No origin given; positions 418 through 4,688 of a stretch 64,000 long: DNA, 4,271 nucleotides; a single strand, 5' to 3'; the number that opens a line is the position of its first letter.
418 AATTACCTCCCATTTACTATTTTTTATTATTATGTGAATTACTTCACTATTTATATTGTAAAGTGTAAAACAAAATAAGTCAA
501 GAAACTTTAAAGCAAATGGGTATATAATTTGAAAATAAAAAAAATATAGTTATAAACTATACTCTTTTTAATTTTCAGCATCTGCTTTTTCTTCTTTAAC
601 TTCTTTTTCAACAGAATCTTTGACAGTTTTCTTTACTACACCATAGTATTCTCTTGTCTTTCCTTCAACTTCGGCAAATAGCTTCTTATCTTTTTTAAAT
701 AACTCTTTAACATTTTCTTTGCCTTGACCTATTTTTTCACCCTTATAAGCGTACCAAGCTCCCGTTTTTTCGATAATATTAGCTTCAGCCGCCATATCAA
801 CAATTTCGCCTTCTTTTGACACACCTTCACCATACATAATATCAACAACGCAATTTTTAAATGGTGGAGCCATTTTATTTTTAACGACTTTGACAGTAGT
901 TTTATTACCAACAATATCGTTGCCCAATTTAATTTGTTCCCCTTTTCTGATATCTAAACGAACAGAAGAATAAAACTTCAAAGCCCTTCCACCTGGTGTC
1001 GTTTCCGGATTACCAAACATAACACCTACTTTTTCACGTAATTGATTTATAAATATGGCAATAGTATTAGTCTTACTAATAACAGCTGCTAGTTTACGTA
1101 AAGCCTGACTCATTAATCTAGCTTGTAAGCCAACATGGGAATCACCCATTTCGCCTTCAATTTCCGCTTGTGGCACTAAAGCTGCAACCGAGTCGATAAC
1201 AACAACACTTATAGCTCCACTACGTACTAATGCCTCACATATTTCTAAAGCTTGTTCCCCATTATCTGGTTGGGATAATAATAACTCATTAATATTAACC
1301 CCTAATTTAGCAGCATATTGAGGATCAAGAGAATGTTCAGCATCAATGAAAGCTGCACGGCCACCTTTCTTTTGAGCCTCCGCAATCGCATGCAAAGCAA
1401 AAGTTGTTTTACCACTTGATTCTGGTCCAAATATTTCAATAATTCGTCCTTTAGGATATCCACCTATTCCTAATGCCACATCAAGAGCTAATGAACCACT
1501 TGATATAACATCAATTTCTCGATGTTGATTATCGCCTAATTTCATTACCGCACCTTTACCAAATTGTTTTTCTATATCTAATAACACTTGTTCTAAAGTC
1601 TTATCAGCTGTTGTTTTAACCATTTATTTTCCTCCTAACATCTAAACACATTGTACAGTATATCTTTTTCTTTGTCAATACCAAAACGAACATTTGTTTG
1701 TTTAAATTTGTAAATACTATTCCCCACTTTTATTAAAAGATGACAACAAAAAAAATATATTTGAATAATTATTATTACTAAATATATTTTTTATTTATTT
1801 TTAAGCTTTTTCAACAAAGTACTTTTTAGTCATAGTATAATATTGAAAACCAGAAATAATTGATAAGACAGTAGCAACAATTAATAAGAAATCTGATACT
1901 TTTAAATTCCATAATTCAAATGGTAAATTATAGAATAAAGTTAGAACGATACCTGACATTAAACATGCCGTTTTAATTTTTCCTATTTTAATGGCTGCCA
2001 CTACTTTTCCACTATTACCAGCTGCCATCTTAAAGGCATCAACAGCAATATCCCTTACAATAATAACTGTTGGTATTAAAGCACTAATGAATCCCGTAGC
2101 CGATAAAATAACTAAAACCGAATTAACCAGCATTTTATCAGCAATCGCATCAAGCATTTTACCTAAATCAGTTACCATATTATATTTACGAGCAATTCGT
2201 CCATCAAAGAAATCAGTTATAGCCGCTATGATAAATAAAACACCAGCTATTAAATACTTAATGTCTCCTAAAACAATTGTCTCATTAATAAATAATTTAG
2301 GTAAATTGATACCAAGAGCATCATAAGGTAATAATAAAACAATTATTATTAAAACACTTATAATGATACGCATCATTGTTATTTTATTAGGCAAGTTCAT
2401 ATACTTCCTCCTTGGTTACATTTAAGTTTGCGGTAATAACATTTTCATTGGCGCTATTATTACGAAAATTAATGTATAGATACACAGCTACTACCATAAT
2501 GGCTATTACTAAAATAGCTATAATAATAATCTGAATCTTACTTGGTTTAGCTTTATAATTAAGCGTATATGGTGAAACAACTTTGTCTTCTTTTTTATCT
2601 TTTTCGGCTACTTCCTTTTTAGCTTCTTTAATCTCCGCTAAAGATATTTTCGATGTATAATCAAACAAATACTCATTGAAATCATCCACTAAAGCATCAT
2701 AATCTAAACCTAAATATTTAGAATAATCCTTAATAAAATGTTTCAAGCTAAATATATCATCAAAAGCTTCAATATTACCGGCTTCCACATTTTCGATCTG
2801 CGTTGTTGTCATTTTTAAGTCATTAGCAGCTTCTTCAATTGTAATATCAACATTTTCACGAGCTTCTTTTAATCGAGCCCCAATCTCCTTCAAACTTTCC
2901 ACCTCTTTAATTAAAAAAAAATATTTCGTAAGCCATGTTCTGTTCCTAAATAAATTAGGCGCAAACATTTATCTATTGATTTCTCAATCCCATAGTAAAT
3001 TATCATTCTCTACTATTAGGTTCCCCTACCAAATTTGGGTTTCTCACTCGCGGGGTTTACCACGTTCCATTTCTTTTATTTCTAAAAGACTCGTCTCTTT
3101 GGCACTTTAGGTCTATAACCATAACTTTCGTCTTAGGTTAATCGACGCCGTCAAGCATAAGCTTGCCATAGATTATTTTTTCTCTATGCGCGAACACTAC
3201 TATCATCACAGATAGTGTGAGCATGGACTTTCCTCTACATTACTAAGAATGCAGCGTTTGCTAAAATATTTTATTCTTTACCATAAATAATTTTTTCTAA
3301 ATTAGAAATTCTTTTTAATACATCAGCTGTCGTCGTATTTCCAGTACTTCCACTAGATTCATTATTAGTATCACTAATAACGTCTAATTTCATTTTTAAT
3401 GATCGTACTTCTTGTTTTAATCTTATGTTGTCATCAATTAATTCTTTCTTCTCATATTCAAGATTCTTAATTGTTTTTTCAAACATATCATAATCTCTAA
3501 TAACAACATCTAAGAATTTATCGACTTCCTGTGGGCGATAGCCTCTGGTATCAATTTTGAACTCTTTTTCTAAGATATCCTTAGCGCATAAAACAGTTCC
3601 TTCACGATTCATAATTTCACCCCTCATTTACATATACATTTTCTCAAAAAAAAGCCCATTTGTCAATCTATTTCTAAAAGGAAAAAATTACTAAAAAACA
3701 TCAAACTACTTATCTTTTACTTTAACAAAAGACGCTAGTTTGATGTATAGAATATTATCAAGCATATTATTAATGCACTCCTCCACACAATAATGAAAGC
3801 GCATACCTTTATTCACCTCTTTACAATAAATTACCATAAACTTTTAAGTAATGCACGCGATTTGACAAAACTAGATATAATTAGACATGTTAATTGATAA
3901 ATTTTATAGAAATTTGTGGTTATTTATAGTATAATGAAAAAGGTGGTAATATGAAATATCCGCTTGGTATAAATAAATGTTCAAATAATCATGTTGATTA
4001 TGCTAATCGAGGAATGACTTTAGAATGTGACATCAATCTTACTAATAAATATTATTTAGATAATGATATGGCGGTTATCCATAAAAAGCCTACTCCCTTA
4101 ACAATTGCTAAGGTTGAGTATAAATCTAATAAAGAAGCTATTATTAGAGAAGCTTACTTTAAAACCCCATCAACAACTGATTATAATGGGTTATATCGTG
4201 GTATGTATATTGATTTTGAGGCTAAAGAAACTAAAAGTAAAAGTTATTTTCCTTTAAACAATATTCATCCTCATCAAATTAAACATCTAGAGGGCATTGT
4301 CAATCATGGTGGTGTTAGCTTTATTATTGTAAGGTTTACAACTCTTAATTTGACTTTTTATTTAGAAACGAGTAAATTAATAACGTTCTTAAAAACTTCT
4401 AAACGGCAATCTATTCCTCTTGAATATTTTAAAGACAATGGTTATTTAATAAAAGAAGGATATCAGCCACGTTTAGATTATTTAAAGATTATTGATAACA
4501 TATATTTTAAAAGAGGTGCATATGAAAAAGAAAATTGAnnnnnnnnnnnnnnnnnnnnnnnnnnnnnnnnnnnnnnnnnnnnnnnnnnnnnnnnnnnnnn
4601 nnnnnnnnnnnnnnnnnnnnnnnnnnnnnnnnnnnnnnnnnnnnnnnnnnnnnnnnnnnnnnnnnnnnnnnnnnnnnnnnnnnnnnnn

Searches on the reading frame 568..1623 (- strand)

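Call 95: search_protein_families(library=pfam, proteins=[window:568-1623:-], max_evalue=0.0001)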
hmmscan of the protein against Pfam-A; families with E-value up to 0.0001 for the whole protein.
window:568-1623:- (351 aa): 6 families
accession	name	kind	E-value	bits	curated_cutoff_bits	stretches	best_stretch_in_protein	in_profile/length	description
PF00154.27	RecA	-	8.4e-142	471.6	27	1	8-269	1-262/262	recA bacterial DNA recombination protein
PF21096.2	RecA_C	-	2.9e-21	75.8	27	1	272-327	1-56/57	RecA C-terminal domain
PF08423.17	Rad51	-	5.1e-10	39.5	22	1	35-229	3-213/244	Rad51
PF06745.19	ATPase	-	5e-09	36.3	26.6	1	47-114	8-77/231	KaiC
PF13479.12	AAA_24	-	5.5e-06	26.8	27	1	62-152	5-79/195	AAA domain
PF01637.24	ATPase_2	-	3.3e-05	24.3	33.2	1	60-196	21-120/225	ATPase domain predominantly from Archaea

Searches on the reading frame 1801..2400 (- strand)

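Call 95: search_protein_families(library=pfam, proteins=[window:1801-2400:-], max_evalue=0.0001)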
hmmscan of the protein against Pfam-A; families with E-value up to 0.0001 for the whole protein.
window:1801-2400:- (199 aa): 1 family
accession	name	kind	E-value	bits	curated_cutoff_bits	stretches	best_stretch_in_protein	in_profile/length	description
PF01066.26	CDP-OH_P_transf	-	2.6e-34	119.3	22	1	1-181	1-151/152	CDP-alcohol phosphatidyltransferase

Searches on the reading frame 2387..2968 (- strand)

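Call 95: search_protein_families(library=pfam, proteins=[window:2387-2968:-], max_evalue=0.0001)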
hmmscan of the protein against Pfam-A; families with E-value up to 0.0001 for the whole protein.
window:2387-2968:- (193 aa): 2 families
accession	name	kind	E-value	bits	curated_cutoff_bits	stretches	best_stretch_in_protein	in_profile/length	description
PF13413.12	HTH_25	-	3.8e-13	49.5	24.6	1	32-92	1-61/62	Helix-turn-helix domain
PF12844.13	HTH_19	-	2.5e-07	30.9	30.2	1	30-94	1-59/64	Helix-turn-helix domain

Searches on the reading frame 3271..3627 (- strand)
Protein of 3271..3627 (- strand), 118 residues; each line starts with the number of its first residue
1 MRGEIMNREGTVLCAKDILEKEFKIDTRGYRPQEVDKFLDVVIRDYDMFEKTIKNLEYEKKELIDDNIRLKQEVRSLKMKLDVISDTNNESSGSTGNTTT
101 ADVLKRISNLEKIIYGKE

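Call 95: search_protein_families(library=pfam, proteins=[window:3271-3627:-], max_evalue=0.0001)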
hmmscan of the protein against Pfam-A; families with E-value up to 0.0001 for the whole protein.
window:3271-3627:- (118 aa): 3 families
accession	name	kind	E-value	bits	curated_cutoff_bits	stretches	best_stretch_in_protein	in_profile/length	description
PF05103.18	DivIVA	-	1.2e-10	41.9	28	1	15-89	3-77/131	DivIVA protein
PF25014.1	NET2A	-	3.4e-05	24.3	33.1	1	45-110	161-225/235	NET2A-like domain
PF04880.18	NUDE_C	-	4.4e-05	24.5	30.9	1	48-90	18-62/177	NUDE protein, C-terminal conserved region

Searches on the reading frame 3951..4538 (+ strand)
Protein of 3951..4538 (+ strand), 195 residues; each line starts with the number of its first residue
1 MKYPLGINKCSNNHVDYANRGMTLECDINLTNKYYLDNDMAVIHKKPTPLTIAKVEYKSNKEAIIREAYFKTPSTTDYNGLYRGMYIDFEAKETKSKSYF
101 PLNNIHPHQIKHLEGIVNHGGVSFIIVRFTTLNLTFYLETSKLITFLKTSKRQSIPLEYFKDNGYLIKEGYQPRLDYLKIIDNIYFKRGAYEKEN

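Call 95: search_protein_families(library=pfam, proteins=[window:3951-4538:+], max_evalue=0.0001)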
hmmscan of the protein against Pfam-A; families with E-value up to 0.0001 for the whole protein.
window:3951-4538:+ (195 aa): 1 family
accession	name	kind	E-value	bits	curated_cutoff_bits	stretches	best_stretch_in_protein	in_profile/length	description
PF03838.20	RecU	-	8.5e-61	205.1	25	1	20-182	1-162/162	Recombination protein U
